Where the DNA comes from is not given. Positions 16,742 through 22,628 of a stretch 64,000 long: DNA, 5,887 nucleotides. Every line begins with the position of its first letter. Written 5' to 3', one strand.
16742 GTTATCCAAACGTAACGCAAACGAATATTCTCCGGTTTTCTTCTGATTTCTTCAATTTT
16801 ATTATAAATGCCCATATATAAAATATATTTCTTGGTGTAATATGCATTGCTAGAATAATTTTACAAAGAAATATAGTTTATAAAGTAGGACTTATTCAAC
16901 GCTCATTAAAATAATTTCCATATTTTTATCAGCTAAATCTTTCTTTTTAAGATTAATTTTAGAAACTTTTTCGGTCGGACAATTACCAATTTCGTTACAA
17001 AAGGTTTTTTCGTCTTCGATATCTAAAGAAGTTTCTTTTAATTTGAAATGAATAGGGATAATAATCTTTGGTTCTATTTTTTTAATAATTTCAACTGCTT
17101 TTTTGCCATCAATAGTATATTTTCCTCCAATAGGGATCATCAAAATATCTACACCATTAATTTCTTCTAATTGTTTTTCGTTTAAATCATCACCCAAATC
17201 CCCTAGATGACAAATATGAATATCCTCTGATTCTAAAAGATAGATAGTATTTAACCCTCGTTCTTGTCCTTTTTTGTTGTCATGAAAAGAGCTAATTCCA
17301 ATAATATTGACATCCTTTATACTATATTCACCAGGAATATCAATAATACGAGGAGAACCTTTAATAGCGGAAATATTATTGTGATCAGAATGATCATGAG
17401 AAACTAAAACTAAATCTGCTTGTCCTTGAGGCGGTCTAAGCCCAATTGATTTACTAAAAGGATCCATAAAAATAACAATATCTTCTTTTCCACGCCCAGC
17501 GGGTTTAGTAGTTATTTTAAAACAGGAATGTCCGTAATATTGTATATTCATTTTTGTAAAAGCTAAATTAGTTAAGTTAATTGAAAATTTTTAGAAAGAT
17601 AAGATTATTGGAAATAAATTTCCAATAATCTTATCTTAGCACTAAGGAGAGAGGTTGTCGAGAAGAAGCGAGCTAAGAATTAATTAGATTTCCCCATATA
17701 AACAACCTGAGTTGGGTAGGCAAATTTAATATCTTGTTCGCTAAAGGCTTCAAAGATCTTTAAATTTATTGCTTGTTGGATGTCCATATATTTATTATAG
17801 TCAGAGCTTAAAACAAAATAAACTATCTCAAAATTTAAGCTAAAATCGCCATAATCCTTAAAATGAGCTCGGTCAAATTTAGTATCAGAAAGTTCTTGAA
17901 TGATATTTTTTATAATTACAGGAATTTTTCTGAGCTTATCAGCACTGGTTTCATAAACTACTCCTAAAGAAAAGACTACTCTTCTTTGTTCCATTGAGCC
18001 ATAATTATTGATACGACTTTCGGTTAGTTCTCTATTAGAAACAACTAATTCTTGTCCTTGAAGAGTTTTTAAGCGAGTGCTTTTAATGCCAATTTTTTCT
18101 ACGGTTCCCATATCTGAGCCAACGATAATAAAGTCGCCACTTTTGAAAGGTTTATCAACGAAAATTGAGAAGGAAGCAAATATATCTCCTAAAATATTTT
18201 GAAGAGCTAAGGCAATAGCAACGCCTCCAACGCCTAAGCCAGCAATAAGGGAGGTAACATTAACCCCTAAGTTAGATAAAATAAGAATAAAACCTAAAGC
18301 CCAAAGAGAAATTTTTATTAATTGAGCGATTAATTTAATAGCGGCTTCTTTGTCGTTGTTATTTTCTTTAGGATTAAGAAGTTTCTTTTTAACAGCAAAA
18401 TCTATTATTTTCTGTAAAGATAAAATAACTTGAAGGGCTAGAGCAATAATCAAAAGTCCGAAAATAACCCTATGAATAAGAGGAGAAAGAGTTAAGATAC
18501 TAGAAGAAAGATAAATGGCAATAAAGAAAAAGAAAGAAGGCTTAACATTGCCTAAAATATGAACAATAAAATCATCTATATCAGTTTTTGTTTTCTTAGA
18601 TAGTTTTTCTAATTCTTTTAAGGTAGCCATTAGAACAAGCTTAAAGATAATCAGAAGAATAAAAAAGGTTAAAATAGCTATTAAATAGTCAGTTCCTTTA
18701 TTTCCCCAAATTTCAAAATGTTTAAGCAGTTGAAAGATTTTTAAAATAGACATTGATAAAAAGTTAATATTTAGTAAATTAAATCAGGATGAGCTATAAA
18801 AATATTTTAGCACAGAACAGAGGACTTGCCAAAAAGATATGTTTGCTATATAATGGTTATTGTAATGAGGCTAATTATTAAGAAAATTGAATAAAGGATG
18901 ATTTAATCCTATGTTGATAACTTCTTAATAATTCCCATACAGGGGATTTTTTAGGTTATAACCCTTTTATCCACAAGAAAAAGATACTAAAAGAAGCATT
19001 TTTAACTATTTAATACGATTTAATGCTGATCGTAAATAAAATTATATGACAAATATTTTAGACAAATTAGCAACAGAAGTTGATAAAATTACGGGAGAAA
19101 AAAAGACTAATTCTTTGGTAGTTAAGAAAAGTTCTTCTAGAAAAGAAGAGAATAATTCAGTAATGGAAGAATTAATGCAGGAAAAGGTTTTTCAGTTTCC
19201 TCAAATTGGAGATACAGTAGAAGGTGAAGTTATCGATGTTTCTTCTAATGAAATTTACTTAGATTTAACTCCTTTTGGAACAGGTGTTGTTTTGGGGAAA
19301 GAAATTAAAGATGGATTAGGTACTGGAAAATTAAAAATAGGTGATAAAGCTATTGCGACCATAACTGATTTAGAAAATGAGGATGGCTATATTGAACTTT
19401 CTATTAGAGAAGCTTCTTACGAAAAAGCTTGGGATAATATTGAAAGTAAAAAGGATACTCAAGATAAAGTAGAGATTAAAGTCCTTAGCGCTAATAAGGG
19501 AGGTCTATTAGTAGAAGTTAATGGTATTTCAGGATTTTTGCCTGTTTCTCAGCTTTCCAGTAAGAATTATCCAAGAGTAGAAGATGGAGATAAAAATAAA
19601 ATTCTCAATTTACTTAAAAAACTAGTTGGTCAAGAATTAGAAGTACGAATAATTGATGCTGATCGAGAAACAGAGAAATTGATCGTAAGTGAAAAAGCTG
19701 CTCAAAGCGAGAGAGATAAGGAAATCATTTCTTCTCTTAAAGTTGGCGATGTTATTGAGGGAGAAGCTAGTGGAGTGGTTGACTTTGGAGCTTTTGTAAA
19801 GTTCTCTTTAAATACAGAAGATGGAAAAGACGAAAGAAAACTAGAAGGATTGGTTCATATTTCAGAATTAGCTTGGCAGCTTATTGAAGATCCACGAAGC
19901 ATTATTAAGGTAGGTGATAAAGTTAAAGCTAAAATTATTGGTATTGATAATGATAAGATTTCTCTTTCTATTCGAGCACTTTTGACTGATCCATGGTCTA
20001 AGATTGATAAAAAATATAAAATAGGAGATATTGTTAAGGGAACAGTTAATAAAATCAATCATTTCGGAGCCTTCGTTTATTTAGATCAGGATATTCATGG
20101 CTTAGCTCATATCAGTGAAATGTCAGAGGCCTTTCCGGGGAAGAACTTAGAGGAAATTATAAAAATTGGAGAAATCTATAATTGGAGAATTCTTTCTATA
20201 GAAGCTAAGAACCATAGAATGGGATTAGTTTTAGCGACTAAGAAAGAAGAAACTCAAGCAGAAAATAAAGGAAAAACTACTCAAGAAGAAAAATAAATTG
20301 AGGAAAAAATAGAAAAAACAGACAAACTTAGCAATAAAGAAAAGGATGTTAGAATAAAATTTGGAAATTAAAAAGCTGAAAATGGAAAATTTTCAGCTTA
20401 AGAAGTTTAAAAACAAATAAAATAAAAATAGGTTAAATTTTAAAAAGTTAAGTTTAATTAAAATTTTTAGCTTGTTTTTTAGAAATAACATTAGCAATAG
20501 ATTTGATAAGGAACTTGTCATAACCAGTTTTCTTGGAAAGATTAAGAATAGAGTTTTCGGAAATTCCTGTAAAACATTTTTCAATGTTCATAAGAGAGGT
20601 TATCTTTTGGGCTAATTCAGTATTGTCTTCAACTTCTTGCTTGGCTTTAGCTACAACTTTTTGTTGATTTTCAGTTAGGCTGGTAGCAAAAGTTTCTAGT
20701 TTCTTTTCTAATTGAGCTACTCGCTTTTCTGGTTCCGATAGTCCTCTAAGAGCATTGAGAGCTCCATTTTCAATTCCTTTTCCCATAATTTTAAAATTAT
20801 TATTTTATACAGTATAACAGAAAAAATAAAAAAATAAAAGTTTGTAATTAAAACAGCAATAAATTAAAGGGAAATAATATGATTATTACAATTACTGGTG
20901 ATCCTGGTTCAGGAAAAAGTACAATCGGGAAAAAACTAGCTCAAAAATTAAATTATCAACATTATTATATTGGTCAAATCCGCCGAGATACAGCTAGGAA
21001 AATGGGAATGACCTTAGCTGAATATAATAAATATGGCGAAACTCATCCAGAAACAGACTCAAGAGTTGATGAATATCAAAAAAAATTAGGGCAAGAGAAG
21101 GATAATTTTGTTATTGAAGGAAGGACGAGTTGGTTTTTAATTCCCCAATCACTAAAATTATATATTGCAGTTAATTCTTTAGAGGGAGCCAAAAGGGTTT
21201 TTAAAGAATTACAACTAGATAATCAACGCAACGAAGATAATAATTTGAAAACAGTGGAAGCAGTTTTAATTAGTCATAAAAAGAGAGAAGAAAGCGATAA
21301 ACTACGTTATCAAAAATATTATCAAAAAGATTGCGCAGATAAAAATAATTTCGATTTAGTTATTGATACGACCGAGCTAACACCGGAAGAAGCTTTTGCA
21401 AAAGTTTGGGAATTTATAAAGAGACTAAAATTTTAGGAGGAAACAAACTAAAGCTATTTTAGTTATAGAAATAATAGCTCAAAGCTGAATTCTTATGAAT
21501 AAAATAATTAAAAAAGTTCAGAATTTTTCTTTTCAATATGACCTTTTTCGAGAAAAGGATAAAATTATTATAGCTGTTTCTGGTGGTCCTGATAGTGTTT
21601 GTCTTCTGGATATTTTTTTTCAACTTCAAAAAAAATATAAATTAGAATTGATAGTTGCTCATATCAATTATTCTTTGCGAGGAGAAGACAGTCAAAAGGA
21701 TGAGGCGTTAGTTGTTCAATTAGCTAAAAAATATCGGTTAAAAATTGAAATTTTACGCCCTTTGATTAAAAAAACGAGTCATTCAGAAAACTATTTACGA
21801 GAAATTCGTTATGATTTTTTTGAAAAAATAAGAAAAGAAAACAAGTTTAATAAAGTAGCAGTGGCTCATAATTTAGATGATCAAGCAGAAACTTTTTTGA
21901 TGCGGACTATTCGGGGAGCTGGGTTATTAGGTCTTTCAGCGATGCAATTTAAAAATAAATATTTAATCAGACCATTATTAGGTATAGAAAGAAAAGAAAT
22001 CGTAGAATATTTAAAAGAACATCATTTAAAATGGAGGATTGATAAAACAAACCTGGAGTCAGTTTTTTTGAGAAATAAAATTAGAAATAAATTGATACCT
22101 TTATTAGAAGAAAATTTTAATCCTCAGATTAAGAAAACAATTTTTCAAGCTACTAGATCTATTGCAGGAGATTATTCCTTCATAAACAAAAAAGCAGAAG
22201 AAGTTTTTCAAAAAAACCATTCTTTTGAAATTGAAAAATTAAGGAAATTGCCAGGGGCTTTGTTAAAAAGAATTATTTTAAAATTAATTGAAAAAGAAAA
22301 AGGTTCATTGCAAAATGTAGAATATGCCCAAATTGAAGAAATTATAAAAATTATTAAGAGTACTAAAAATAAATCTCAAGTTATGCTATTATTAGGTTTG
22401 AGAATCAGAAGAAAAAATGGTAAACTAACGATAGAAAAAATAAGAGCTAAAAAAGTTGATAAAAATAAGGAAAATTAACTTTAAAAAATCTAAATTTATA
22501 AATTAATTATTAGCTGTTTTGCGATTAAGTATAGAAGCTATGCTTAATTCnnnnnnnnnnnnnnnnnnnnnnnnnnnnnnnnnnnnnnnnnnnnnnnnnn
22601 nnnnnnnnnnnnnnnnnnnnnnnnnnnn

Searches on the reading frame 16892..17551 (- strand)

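Call 9: search_protein_families(library=pfam, proteins=[window:16892-17551:-])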
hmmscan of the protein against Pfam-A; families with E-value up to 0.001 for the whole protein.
window:16892-17551:- (219 aa): 2 families
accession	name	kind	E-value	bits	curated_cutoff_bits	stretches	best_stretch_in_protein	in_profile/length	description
PF13483.12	Lactamase_B_3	-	2.5e-51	174.3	24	1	2-168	1-160/160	Beta-lactamase superfamily domain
PF12706.13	Lactamase_B_2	-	4.3e-12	46.5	27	1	69-169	89-200/200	Beta-lactamase superfamily domain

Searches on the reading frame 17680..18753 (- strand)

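Call 9: search_protein_families(library=pfam, proteins=[window:17680-18753:-])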
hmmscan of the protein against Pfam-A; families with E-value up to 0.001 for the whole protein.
window:17680-18753:- (357 aa): 4 families
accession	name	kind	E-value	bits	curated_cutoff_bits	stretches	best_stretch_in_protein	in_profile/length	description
PF00924.24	MS_channel_2nd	-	6.6e-17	61.8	20.2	1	186-251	1-66/68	Mechanosensitive ion channel, beta-domain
PF21082.3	MS_channel_3rd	-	2.3e-15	57.2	21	1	259-344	1-88/88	Mechanosensitive ion channel MscS, C-terminal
PF21088.3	MS_channel_1st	-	1.2e-10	41.5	23.1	1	145-185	2-42/42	Mechanosensitive ion channel, transmembrane helices 2/3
PF25237.1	MSL2_3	-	0.00046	21.2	34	1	110-183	56-128/130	Mechanosensitive channel protein 2/3 domain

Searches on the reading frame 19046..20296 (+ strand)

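Call 9: search_protein_families(library=pfam, proteins=[window:19046-20296:+])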
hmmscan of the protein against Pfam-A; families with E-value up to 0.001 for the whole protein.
window:19046-20296:+ (416 aa): 4 families
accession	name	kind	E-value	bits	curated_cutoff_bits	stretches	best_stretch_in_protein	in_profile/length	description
PF00575.29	S1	-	1.7e-43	147.3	22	4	231-310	2-74/74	S1 RNA binding domain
PF23459.1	S1_RRP5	-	3.2e-10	40.8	27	0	327-369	4-49/72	RRP5 S1 domain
PF21710.3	Spt6_S1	-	1.2e-07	32.3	27.5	0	325-394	15-84/91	Spt6, S1/OB domain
PF21543.3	CvfB_2nd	-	1.3e-05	25.4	27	0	288-310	52-75/76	Virulence regulatory factor CvfB, second domain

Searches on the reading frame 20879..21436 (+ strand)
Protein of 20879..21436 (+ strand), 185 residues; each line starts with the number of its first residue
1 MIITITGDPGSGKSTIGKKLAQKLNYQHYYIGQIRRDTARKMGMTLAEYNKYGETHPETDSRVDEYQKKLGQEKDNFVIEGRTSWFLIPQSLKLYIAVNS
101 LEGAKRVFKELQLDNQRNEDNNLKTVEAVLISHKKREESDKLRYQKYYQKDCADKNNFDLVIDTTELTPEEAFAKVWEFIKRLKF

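Call 9: search_protein_families(library=pfam, proteins=[window:20879-21436:+])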
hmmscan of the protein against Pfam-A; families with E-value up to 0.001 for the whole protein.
window:20879-21436:+ (185 aa): 12 families
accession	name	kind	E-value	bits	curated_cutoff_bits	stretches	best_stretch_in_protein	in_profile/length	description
PF13189.12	Cytidylate_kin2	-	1.9e-17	64.4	28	1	2-165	1-175/176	Cytidylate kinase-like family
PF13238.12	AAA_18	-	2.6e-13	51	29.4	1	3-93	1-91/128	AAA domain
PF02224.24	Cytidylate_kin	-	3.9e-12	46.8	26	2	57-181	96-210/211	Cytidylate kinase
PF13207.12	AAA_17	-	8.7e-12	45.9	27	1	6-83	1-80/136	AAA domain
PF08433.16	KTI12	-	1.2e-05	25.4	22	1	2-66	3-61/271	Chromatin associated protein KTI12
PF01202.28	SKI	-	4e-05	24.2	22.1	1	9-125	1-107/159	Shikimate kinase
PF03266.21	NTPase_1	-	7.9e-05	23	23.9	1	3-40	2-39/168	NTPase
PF13671.12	AAA_33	-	0.00022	22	27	0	3-79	2-75/143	AAA domain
PF06414.18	Zeta_toxin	-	0.00023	21.1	22.3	1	3-81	19-102/199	Zeta toxin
PF13401.12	AAA_22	-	0.0004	21.1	27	1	2-38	7-33/130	AAA domain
PF20720.3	nSTAND3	-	0.00059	20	27.2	1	2-34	19-51/155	Novel STAND NTPase 3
PF00406.28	ADK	-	0.00085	19.9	26.8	0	5-81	1-81/151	Adenylate kinase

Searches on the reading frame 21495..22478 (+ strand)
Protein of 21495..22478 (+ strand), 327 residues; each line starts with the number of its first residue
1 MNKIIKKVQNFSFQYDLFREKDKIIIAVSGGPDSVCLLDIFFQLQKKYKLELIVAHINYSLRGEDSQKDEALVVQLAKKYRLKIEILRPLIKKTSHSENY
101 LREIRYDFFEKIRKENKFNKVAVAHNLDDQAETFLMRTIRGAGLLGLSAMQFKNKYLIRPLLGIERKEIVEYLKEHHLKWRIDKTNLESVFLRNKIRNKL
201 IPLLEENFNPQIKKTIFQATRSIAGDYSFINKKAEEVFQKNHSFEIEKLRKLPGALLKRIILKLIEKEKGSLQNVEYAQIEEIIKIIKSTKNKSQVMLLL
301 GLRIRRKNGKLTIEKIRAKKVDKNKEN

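Call 9: search_protein_families(library=pfam, proteins=[window:21495-22478:+])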
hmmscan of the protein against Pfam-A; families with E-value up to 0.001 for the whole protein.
window:21495-22478:+ (327 aa): 2 families
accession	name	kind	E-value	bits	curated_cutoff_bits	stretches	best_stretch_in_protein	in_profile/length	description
PF01171.26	ATP_bind_3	-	1.9e-53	181.3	27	1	23-198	1-181/182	PP-loop family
PF01507.26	PAPS_reduct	-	0.00031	21.2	22.5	0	24-179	2-155/175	Phosphoadenosine phosphosulfate reductase domain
